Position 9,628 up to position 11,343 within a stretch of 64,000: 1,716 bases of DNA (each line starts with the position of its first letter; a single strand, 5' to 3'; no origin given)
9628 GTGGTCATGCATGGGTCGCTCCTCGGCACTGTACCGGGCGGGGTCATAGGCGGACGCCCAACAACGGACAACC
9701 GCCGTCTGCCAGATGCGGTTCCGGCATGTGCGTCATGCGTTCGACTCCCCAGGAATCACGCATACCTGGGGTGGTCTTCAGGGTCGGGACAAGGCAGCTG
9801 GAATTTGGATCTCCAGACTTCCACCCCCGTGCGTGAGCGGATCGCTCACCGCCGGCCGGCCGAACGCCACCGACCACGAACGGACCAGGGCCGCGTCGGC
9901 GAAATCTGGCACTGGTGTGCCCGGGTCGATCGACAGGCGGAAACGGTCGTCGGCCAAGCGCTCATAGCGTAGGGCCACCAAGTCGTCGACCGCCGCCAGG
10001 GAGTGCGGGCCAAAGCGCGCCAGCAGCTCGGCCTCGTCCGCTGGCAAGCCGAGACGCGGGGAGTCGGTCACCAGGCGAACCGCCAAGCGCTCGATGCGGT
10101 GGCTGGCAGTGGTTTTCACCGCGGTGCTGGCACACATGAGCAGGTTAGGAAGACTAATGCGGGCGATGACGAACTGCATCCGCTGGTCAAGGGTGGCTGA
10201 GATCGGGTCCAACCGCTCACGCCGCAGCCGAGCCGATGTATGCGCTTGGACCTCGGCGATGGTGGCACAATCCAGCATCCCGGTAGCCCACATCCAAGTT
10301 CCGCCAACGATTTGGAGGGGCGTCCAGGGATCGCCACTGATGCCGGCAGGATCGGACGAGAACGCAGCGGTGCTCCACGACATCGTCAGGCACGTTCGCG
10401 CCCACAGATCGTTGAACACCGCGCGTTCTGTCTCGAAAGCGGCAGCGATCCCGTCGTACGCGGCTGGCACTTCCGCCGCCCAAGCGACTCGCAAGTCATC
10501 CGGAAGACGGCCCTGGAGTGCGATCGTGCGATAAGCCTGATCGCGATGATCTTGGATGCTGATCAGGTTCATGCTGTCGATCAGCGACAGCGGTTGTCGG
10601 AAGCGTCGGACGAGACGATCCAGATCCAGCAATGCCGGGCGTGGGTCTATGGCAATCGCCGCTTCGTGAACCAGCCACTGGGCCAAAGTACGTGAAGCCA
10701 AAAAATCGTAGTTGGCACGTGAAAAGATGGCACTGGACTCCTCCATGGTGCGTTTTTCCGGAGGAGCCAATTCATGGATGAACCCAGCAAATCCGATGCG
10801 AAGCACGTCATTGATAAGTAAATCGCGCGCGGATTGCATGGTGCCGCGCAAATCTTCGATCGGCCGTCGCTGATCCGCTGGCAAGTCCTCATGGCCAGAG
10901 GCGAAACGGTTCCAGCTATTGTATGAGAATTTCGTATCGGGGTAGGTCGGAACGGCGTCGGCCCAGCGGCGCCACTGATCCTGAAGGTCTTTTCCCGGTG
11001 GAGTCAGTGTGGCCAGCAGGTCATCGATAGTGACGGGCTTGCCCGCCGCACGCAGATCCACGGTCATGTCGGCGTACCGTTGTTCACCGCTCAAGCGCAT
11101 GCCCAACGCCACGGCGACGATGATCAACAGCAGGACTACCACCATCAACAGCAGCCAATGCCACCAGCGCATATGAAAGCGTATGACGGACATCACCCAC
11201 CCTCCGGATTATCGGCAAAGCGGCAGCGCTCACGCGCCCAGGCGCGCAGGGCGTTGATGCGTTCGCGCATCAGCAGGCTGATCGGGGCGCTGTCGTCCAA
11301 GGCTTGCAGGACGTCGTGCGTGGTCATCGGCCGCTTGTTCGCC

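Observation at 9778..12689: Translationally coupled AAA+ ATPase and membrane-anchored partner of unknown function, behind a large promoter hairpin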

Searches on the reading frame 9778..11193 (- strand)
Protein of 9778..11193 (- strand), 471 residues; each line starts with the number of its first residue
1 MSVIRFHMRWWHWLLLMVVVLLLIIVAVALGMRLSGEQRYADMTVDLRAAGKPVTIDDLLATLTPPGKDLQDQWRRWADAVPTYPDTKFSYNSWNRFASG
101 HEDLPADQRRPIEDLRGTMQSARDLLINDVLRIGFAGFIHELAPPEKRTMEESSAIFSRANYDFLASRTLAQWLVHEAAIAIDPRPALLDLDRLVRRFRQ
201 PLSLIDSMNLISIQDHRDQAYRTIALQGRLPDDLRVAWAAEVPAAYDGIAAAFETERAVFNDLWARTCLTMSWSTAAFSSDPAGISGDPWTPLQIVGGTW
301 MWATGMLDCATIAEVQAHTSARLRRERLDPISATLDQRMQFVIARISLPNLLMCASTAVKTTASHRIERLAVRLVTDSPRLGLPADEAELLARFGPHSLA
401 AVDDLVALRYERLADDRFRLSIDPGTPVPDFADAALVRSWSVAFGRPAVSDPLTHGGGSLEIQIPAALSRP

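Call 5: search_protein_families(library=pfam, proteins=[window:9778-11193:-], max_evalue=0.1)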
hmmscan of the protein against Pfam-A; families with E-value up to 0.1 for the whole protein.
window:9778-11193:- (471 aa): 0 families

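Call 6: search_protein_families(library=padloc, proteins=[window:9778-11193:-], max_evalue=0.1)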
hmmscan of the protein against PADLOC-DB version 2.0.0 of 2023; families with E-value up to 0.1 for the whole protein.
window:9778-11193:- (471 aa): 0 families

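Call 7: search_protein_families(library=ncbifam, proteins=[window:9778-11193:-], max_evalue=0.1)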
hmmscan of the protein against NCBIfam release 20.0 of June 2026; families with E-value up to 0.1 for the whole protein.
window:9778-11193:- (471 aa): 0 families

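Call 8: find_homologous_proteins(query=window:9778-11193:-)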
Query window:9778-11193:- (471 aa): 9 proteins with E <= 0.001 among 8000 candidates.
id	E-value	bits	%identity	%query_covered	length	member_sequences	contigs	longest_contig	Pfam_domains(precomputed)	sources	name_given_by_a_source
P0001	0.0e+0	1053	100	100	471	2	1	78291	-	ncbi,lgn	-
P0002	2.2e-252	856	82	100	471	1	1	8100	-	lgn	-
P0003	2.8e-239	813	78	100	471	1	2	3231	-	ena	-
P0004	3.7e-202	690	67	100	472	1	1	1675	-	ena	-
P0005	1.1e-175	603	60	100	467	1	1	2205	-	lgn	-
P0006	4.6e-174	598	59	99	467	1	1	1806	-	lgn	-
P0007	1.0e-130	455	47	99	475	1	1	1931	-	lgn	-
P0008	7.1e-118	412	45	99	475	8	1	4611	-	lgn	-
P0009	4.4e-65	238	34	95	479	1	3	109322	-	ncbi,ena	-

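Call 10: find_encoding_contigs(protein=P0009, flank=8000, max_places=3)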
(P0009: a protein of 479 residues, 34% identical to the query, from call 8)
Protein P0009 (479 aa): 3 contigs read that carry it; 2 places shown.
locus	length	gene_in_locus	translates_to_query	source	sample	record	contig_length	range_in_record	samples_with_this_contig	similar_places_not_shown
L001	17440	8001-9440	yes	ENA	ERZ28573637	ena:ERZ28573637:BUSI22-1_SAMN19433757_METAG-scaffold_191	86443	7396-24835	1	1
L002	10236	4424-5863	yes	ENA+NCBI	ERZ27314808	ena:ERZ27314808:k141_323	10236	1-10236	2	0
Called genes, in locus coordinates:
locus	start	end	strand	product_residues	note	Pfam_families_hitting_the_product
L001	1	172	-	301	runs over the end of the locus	PF01882:DUF58, PF13519:VWA_2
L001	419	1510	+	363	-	PF17284:Spermine_synt_N, PF01564:Spermine_synth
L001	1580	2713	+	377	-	PF02784:Orn_Arg_deC_N, PF00278:Orn_DAP_Arg_deC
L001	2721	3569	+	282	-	PF17284:Spermine_synt_N, PF01564:Spermine_synth, PF13649:Methyltransf_25 (weak)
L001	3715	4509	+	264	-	-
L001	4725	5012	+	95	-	-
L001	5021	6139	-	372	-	PF02912:Phe_tRNA-synt_N, PF01409:tRNA-synt_2d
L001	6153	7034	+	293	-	PF02219:MTHFR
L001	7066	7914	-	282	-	PF05690:ThiG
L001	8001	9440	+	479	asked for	-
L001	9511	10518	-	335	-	PF12802:MarR_2 (faint), PF02661:Fic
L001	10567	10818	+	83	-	-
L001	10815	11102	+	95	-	PF00312:Ribosomal_S15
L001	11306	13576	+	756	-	PF01138:RNase_PH, PF03725:RNase_PH_C, PF03726:PNPase (weak), PF01138:RNase_PH, PF00013:KH_1, PF22675:KH-I_KHDC4-BBP (faint), PF00575:S1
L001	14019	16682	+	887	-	PF00069:Pkinase, PF07714:PK_Tyr_Ser-Thr, PF20250:FapA_N, PF03961:FapA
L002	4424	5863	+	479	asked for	-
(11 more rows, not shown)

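Call 11: find_encoding_contigs(protein=P0002, flank=8000, max_places=2)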
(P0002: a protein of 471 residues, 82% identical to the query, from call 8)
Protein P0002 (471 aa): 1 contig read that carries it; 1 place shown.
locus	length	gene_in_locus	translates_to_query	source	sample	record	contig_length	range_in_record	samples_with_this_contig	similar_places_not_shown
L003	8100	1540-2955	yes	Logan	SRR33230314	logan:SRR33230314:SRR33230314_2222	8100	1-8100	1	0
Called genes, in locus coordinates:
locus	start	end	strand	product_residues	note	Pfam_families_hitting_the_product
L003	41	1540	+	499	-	PF00004:AAA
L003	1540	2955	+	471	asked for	-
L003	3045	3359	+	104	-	PF04341:DUF485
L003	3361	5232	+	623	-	PF00474:SSF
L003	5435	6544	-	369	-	PF11383:DUF3187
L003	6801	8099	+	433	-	?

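Call 12: find_encoding_contigs(protein=P0008, flank=5000, max_places=2)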
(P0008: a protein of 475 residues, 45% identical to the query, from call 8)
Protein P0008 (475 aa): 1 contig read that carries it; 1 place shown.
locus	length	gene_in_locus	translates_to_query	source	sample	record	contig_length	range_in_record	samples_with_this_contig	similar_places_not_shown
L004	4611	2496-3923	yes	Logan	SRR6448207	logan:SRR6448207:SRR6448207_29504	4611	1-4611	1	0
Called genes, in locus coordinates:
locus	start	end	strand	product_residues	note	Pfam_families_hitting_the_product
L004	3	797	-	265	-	?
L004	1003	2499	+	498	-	PF00004:AAA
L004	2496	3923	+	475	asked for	-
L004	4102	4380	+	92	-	PF04341:DUF485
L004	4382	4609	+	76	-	?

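Call 16: search_solved_structures(query=A1, max_evalue=10)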
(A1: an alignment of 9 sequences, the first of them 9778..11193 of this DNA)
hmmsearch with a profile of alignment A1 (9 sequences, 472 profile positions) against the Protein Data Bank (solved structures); distinct sequences matched with E-value up to 10: 1.
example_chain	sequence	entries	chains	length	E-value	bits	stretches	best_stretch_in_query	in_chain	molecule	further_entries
8k7t_A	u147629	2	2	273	0.36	12.4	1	11-58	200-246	High affinity immunoglobulin epsilon receptor subunit alpha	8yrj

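Call 17: search_protein_families(library=phrogs, proteins=[window:9778-11193:-], max_evalue=0.01)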
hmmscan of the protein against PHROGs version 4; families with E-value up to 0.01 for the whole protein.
window:9778-11193:- (471 aa): 0 families

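Call 20: find_related_loci(query=A1, collection=metagenome_contigs, flank=7000)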
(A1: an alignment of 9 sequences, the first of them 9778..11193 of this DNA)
Query A1 (471 aa) in metagenome_contigs; peptide patterns used: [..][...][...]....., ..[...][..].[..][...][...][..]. (x = any residue, [..] = any of these).
141 stretches matched a pattern; 2 encode a relative of the query (tblastn E <= 1e-3); 2 distinct loci.
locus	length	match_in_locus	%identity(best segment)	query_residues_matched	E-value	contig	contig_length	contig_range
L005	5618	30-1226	45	68-471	5e-102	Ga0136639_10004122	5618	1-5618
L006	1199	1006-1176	49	5-61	3e-9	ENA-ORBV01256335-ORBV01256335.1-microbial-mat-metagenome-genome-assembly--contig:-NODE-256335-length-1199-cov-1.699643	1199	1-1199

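Call 36: predict_structure(alignment_id=A1)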
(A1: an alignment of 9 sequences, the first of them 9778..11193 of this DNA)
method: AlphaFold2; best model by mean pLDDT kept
length: 471 residues; sequences in the alignment: 9
mean_pLDDT: 78.1   pTM: 0.78
mean pLDDT of the five models: 78.1, 74.0, 67.8, 65.9, 65.7
residues with pLDDT >= 90: 136; 70-90: 224; 50-70: 61; < 50: 50
segments of 3 or more residues with pLDDT < 50: 1-4, 277-286, 288-304, 444-457, 469-471
pLDDT, mean of each block of 10 residues (from residue 1): 57 89 83 81 88 89 88 92 88 89 92 95 92 86 84 76 88 96 96 88 84 91 93 92 82 85 75 51 47 36 60 79 76 55 55 72 86 88 92 89 80 88 73 58 45 44 63 43
secondary structure, 60 per line:
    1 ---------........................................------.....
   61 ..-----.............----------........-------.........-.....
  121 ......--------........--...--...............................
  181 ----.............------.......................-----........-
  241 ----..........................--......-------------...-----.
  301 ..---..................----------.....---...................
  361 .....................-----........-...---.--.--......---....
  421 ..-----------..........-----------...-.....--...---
elements in order: H10-49 H56-62 H68-80 H91-98 H106-114 H116-126 H135-142 H150-180 H185-197 H204-226 H232-239 H245-270 H273-278 H306-323 H334-338 H342-381 H387-394 E408-413 E417-422 H434-443 E459-463

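Call 38: search_protein_representatives(alignment_id=A1)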
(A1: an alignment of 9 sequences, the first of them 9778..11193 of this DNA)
Query: 9 sequences, 472 profile positions. Proteins with E-value up to 0.001 (for the whole library): 274; up to 1e-10: 205; up to 1e-30: 97. The best 150 are listed.
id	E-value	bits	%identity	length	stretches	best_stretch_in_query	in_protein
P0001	7.7e-246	832.4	-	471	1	1-472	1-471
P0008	9.8e-223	756.3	-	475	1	2-472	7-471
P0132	1.6e-142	491.7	-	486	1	3-470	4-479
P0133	7.8e-134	463.1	-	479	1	3-464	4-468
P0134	8.7e-105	367.3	-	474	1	1-466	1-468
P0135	4.1e-103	361.8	-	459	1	5-467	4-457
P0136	5.3e-103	361.5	-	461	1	2-466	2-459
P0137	1.1e-97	344.0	-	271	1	208-472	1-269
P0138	3.4e-97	342.3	-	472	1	4-467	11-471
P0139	8.8e-89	314.6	-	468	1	8-466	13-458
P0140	4.8e-87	308.8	-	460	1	5-437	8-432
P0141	6.5e-85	301.8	-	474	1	1-469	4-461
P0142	9.2e-83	294.7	-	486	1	3-466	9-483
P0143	1.4e-81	290.9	-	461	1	7-439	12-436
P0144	1.7e-81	290.6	-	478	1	4-467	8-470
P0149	6.3e-72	259.0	-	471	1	8-465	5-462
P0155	1.8e-64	234.4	-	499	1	8-467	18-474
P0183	2.3e-43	164.8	-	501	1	22-450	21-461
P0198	7.5e-38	146.6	-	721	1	55-447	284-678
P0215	4.3e-33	130.9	-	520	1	21-429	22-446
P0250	3.5e-25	104.9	-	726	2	55-269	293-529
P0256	8.2e-24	100.4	-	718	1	56-442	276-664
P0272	6.2e-22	94.1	-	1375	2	359-470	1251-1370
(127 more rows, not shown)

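Call 39: find_encoding_contigs(protein=P0132, flank=6000, max_places=2)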
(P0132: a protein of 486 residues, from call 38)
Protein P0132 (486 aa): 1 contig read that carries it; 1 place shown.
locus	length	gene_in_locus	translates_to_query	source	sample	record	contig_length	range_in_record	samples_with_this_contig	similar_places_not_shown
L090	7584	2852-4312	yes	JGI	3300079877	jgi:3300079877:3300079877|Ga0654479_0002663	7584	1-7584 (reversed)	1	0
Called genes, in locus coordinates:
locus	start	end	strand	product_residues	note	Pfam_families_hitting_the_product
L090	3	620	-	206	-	?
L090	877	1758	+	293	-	PF02219:MTHFR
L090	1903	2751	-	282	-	PF05690:ThiG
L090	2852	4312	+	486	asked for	-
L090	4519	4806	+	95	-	PF00312:Ribosomal_S15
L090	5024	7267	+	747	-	PF01138:RNase_PH, PF03725:RNase_PH_C, PF03726:PNPase (weak), PF01138:RNase_PH, PF00013:KH_1, PF22675:KH-I_KHDC4-BBP (faint), PF00575:S1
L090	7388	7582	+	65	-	?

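Call 42: list_cluster_members(proteins=[P0001, P0014, P0133, P0134, P0135, P0138, P0141, P0149, P0198, P0272])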
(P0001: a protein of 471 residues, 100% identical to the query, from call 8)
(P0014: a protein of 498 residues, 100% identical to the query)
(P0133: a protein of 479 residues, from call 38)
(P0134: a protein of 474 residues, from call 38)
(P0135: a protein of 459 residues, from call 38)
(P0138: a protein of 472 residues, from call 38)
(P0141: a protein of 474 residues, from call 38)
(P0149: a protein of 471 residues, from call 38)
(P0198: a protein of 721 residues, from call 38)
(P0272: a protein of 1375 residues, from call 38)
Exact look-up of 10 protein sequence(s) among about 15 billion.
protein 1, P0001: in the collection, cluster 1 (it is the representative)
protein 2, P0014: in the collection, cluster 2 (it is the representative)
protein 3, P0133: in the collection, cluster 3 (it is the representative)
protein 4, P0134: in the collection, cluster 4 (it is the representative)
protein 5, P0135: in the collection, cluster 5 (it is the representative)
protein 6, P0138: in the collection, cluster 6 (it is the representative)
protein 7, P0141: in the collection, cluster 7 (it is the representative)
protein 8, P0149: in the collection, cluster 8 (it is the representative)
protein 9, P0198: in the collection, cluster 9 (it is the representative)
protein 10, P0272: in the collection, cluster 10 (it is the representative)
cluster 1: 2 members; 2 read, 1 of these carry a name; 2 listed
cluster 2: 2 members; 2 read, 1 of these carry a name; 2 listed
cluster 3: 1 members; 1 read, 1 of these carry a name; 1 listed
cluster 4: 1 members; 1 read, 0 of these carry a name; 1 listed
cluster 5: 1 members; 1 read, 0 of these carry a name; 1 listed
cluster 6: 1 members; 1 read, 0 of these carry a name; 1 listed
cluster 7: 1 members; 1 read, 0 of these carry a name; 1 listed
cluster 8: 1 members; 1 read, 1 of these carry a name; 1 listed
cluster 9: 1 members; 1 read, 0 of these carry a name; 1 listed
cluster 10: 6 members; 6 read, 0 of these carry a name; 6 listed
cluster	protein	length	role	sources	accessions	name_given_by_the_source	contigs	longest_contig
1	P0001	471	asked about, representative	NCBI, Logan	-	-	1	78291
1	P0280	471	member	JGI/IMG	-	hypothetical protein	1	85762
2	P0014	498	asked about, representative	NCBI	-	-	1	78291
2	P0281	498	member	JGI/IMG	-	SpoVK/Ycf46/Vps4 family AAA+-type ATPase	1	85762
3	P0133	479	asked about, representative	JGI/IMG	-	hypothetical protein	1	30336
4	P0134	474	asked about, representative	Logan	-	-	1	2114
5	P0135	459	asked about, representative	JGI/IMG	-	-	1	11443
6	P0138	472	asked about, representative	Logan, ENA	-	-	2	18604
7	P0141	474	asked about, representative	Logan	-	-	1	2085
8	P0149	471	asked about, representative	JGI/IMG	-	hypothetical protein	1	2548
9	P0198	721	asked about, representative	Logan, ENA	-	-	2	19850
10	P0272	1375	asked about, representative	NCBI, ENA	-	-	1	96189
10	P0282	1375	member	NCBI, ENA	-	-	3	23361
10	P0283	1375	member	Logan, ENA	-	-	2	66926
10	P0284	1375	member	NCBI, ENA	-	-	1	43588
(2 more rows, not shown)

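Call 43: search_protein_families(library=pfam, proteins=[P0198, P0250, P0256, P0272, P0132, P0138, P0155, P0183, P0215], max_evalue=0.01)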
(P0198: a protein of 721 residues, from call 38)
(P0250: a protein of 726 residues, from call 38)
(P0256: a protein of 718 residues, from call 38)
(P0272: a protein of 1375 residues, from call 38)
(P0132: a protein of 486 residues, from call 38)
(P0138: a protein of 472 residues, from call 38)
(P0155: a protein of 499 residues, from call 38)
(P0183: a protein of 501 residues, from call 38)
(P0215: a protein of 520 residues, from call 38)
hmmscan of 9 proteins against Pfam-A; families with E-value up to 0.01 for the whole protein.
P0198 (721 aa): 6 families
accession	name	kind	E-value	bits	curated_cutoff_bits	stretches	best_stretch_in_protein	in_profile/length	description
PF04542.20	Sigma70_r2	-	4.9e-10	39.5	24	1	25-86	4-69/71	Sigma-70 region 2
PF08281.18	Sigma70_r4_2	-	2.3e-08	34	25.7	1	112-164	2-54/54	Sigma-70, region 4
PF13384.12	HTH_23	-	9.1e-05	22.6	24.6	1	124-160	5-41/50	Homeodomain-like domain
PF04545.22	Sigma70_r4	-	0.0001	22.2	24.1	1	117-164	1-48/50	Sigma-70, region 4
PF06530.18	Phage_antitermQ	-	0.00031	21.1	26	1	112-173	51-115/118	Phage antitermination protein Q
PF13551.12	HTH_29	-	0.0016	18.9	28.1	1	126-171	1-48/64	Winged helix-turn helix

P0250 (726 aa): 3 families
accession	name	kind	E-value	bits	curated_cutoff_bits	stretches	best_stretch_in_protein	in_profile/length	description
PF04542.20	Sigma70_r2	-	2.9e-14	53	24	1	23-92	2-71/71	Sigma-70 region 2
PF04545.22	Sigma70_r4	-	8.3e-05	22.5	24.1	1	123-170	2-49/50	Sigma-70, region 4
PF08281.18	Sigma70_r4_2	-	0.0002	21.4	25.7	1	120-169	5-54/54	Sigma-70, region 4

P0256 (718 aa): 3 families
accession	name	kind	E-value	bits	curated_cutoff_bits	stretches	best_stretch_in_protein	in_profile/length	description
PF04542.20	Sigma70_r2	-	2.5e-14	53.2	24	1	9-75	1-71/71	Sigma-70 region 2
PF08281.18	Sigma70_r4_2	-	1.4e-08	34.6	25.7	1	100-151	3-54/54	Sigma-70, region 4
PF04545.22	Sigma70_r4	-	2.6e-08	33.7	24.1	1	104-152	1-49/50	Sigma-70, region 4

P0272 (1375 aa): 4 families
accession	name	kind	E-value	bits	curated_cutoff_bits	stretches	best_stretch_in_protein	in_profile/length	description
PF00069.31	Pkinase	-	2.2e-46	158.9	31.7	1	44-290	3-252/263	Protein kinase domain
PF07714.23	PK_Tyr_Ser-Thr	-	9.1e-33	114.1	23.1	1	45-290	4-249/258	Protein tyrosine and serine/threonine kinase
PF06271.18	RDD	-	8.5e-09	36.3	24.1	1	312-420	3-107/137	RDD family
PF03109.22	ABC1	-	0.0014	18.3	22.9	0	111-188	140-216/244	ABC1 atypical kinase-like domain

P0132 (486 aa): 0 families

P0138 (472 aa): 0 families

P0155 (499 aa): 0 families

P0183 (501 aa): 0 families

P0215 (520 aa): 0 families

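Call 44: find_encoding_contigs(protein=P0138, flank=6000, max_places=2)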
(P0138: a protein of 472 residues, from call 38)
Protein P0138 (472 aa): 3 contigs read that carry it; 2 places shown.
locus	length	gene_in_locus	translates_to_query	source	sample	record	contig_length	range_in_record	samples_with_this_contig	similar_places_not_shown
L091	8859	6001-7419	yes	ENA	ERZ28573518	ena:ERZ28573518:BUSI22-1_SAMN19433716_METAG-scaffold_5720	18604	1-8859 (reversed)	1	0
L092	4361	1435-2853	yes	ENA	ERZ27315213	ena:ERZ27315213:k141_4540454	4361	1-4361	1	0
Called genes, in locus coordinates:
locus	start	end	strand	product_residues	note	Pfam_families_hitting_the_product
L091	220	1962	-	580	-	PF02096:60KD_IMP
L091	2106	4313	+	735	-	-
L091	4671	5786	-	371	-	PF14072:DndB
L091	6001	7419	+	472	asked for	-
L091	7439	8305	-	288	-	PF03692:CxxCxxCC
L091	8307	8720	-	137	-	PF00892:EamA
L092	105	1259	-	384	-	PF14072:DndB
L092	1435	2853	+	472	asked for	-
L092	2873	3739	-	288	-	PF03692:CxxCxxCC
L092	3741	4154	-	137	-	PF00892:EamA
